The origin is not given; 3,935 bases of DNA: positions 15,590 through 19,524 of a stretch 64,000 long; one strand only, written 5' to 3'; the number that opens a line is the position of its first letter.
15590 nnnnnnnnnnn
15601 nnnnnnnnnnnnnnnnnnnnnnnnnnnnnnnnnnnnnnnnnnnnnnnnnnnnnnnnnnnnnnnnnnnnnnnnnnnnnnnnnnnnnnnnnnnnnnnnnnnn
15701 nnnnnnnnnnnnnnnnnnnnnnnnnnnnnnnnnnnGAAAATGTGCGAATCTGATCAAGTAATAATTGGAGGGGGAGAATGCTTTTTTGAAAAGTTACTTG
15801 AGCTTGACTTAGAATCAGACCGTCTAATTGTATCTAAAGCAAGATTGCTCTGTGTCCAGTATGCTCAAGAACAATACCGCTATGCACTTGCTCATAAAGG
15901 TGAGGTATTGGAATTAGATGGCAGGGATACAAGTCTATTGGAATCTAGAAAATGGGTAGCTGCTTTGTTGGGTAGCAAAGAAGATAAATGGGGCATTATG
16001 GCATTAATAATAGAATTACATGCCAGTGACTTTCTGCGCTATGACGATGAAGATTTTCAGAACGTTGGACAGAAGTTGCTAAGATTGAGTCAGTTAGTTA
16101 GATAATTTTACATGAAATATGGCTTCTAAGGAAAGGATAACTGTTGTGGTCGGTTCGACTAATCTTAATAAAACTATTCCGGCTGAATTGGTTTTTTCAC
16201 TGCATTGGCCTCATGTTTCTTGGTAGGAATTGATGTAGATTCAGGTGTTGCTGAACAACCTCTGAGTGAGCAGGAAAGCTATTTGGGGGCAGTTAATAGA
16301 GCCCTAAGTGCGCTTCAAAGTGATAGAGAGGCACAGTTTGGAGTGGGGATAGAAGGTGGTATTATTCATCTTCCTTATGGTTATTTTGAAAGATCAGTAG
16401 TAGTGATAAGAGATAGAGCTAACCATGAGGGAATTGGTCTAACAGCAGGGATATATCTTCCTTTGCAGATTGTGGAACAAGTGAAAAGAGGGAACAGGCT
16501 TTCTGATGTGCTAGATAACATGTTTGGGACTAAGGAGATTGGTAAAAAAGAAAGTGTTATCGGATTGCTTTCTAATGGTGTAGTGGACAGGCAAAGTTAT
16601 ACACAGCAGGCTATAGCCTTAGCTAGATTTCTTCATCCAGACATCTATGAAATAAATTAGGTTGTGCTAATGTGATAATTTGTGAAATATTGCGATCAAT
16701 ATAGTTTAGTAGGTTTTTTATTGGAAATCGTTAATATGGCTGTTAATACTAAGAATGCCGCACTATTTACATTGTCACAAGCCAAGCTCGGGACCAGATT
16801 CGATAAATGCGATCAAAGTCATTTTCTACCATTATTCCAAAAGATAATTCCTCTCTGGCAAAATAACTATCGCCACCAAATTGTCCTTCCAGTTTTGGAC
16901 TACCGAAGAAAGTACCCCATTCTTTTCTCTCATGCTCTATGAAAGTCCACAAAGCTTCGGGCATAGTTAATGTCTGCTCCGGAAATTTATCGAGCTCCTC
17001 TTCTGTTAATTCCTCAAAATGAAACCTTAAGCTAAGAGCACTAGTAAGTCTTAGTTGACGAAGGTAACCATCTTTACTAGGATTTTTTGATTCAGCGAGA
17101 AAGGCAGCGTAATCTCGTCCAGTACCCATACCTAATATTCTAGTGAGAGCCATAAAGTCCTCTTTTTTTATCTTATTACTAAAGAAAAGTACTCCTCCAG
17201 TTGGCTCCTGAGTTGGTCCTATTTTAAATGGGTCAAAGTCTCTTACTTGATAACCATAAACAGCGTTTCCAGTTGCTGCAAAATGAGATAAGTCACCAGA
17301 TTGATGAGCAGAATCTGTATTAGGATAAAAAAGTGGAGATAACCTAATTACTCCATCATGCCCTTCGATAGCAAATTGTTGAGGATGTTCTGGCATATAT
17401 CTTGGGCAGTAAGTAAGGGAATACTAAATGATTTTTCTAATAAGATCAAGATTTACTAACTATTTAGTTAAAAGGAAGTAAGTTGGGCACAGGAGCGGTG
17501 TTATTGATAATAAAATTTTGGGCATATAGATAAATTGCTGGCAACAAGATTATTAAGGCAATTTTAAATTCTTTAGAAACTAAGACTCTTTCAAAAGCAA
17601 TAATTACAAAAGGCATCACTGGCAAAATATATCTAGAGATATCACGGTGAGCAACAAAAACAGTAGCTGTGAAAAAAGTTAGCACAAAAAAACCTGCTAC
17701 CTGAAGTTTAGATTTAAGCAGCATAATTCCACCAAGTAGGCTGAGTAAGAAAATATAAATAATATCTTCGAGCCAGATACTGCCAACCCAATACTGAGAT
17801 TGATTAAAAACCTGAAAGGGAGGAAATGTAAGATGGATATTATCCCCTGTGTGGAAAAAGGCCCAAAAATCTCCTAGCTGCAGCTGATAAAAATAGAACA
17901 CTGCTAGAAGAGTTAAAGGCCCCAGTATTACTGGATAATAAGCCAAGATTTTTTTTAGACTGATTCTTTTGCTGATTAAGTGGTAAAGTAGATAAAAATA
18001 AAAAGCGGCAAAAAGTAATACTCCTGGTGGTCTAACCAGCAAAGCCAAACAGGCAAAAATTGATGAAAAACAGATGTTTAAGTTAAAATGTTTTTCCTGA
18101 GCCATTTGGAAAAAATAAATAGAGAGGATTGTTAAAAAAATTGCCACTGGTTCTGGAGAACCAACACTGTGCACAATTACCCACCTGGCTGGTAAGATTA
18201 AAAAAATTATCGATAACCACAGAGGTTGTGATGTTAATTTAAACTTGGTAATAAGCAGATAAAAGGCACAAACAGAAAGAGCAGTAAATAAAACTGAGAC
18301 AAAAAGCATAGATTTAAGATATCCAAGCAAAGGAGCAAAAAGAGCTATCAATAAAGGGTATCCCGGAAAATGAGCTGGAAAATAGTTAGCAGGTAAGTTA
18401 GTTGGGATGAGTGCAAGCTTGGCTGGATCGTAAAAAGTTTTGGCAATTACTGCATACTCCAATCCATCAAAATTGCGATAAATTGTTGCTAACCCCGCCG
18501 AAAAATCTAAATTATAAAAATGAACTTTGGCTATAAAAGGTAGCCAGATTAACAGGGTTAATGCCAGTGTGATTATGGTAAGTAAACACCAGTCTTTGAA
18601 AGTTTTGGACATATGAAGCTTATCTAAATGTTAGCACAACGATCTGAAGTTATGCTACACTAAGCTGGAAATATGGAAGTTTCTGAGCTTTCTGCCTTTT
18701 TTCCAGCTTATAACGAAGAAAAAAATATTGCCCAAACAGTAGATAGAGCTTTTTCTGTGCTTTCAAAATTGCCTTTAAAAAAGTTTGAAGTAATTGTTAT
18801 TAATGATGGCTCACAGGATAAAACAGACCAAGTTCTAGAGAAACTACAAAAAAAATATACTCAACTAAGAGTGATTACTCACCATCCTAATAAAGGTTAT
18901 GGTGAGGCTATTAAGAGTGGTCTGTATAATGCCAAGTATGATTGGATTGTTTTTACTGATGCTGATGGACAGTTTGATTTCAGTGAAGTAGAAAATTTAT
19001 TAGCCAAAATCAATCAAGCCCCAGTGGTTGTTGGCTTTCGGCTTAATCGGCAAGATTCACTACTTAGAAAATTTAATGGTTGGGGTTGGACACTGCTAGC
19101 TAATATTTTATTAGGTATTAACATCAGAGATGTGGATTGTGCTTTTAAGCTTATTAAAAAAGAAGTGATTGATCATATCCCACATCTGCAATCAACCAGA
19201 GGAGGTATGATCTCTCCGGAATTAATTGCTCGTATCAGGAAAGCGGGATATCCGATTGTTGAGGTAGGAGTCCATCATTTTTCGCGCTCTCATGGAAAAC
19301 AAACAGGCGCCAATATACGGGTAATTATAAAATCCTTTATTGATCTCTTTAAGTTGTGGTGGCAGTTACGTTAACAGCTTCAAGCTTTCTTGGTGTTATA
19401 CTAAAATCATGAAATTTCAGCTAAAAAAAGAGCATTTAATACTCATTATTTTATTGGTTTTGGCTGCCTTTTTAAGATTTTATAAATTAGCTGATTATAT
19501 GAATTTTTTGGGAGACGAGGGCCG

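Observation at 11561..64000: A 52-kb glycosylation island with about 15 GT-A/GT-B glycosyltransferases, a flippase and at least 20 polytopic GT-C-like membrane proteins from five families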

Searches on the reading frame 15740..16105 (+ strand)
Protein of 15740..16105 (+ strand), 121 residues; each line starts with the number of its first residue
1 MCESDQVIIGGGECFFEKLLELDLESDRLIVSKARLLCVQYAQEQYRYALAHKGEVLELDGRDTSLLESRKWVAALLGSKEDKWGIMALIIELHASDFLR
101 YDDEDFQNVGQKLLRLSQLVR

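Call 4: search_protein_families(library=pfam, proteins=[window:15740-16105:+], max_evalue=0.01)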
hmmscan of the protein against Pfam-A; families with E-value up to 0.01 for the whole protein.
window:15740-16105:+ (121 aa): 0 families

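Call 14: search_protein_families(library=pfam, proteins=[window:15740-16105:+], max_evalue=10)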
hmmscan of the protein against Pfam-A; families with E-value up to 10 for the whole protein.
window:15740-16105:+ (121 aa): 1 family
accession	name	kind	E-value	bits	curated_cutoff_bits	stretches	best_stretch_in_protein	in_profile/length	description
PF13492.12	GAF_3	-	0.19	12.5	27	1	40-99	51-109/129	GAF domain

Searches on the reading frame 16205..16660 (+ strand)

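Call 4: search_protein_families(library=pfam, proteins=[window:16205-16660:+], max_evalue=0.01)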
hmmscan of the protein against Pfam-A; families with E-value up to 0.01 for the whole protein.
window:16205-16660:+ (151 aa): 1 family
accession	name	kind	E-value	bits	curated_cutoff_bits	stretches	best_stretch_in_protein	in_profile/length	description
PF01931.24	NTPase_I-T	-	1.2e-38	132.9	25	1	6-140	24-157/162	Protein of unknown function DUF84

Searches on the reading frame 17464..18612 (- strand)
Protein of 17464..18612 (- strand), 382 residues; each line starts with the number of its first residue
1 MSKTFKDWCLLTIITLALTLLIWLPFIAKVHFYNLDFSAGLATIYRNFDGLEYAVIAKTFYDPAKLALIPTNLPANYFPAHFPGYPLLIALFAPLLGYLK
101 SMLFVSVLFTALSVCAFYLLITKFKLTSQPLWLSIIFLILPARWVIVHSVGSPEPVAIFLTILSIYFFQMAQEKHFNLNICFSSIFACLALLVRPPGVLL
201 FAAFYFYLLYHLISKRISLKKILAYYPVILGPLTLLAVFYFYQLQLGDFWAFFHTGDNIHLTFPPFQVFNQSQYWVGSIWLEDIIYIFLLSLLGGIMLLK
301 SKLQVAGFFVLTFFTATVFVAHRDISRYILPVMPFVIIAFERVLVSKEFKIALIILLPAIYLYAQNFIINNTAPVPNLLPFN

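Call 4: search_protein_families(library=pfam, proteins=[window:17464-18612:-], max_evalue=0.01)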
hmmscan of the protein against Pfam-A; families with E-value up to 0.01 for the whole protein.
window:17464-18612:- (382 aa): 1 family
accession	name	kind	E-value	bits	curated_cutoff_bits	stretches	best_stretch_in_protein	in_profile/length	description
PF13231.12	PMT_2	-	6.1e-05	23.7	26.1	1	83-237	4-155/160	Dolichyl-phosphate-mannose-protein mannosyltransferase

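Call 13: search_protein_families(library=ncbifam, proteins=[window:17464-18612:-], max_evalue=0.1)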
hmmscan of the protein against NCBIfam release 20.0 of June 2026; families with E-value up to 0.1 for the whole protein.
window:17464-18612:- (382 aa): 1 family
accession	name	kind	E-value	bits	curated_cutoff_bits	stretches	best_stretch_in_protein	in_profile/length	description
NF047440.1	LA3751_2_3_fam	subfamily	3.5e-08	32.7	200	1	85-363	85-375/460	LA_3751/LA_3752 family putative glycosyltransferase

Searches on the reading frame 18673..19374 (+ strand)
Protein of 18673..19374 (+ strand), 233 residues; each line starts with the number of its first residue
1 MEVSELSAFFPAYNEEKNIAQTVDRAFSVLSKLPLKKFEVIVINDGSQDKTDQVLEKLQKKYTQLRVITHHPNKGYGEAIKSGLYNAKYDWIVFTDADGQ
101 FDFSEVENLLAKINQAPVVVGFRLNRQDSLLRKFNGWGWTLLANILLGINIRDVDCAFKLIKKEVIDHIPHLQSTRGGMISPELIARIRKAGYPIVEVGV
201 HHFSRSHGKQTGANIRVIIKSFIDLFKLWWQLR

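Call 4: search_protein_families(library=pfam, proteins=[window:18673-19374:+], max_evalue=0.01)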
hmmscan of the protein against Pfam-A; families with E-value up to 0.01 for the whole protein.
window:18673-19374:+ (233 aa): 5 families
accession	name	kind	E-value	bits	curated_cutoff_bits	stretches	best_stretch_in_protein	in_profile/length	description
PF00535.33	Glycos_transf_2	-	1.1e-32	113.7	23.3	1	7-168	1-166/168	Glycosyl transferase family 2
PF10111.15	Glyco_tranf_2_2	-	1.3e-06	28.6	27.3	1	11-111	5-104/276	Glycosyltransferase like family 2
PF13641.12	Glyco_tranf_2_3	-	2.6e-06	28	27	1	6-98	3-96/230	Glycosyltransferase like family 2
PF13704.12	Glyco_tranf_2_4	-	0.00054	20.8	27.5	1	39-104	21-87/98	Glycosyl transferase family 2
PF04055.27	Radical_SAM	-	0.0037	17.9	29.5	1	161-212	70-121/166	Radical SAM superfamily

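Call 52: search_protein_families(library=ncbifam, proteins=[window:18673-19374:+], max_evalue=0.00001)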
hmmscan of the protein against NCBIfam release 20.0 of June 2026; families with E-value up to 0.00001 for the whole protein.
window:18673-19374:+ (233 aa): 17 families
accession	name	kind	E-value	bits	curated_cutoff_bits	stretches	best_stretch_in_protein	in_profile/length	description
TIGR03937.1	PgaC_IcaA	equivalog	2.7e-21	76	422.3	1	3-119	44-156/407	poly-beta-1,6-N-acetyl-D-glucosamine synthase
NF007986.1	PRK10714.1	equivalog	2.8e-21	75.8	529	1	2-218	4-216/316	undecaprenyl-phosphate 4-deoxy-4-formamido-L-arabinose transferase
NF041391.1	DPhHxTase_Halo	equivalog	2.6e-18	65.8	375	1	12-205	3-186/213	dolichyl-phosphate hexose transferase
NF047588.1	GlcsyltransPgfSStrep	equivalog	4.9e-18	65.4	500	1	6-173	3-171/308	glycosyltransferase PgfS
NF007482.0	PRK10073.1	equivalog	4.1e-14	52.3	423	1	4-110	6-107/334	glycosyltransferase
NF041875.1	EPS_EpsD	equivalog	4e-13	49.5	370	1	10-115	5-106/325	exopolysaccharide biosynthesis glycosyltransferase EpsD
TIGR04182.1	glyco_TIGR04182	equivalog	7.3e-13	48.6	325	1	7-212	3-200/293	S-layer glycoprotein N-glycosyltransferase AglJ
NF047683.1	TeichurnBiosyTuaG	equivalog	2.5e-11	43.7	400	1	6-113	8-111/252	teichuronic acid biosynthesis protein TuaG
TIGR03111.1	glyc2_xrt_Gpos1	hypoth_equivalog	4.3e-11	42.3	363.95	1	7-120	52-163/439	TIGR03111 family XrtG-associated glycosyltransferase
TIGR04283.1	glyco_like_mftF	equivalog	6.3e-11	42.3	182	1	7-135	2-121/221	TIGR04283 family arsenosugar biosynthesis glycosyltransferase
NF010496.0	PRK13915.1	equivalog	1.7e-10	40.5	262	1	5-111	32-140/307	glucosyl-3-phosphoglycerate synthase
NF058614.1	PPMAGASynPpgS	equivalog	1.9e-10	40.5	370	1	10-210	6-208/226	polyprenyl-phospho-N-acetylgalactosaminyl synthase PpgS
NF050050.1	ProtGlycPglI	equivalog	7e-09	35.5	500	1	5-138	3-135/306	GalNAc(5)-diNAcBac-PP-undecaprenol beta-1,3-glucosyltransferase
NF038302.1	EPS_HpsE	equivalog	8.6e-09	34.8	300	1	6-99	3-97/307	hormogonium polysaccharide biosynthesis glycosyltransferase HpsE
TIGR03469.1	HpnB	hypoth_equivalog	8.9e-08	31.5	379.25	1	5-116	45-163/386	hopene-associated glycosyltransferase HpnB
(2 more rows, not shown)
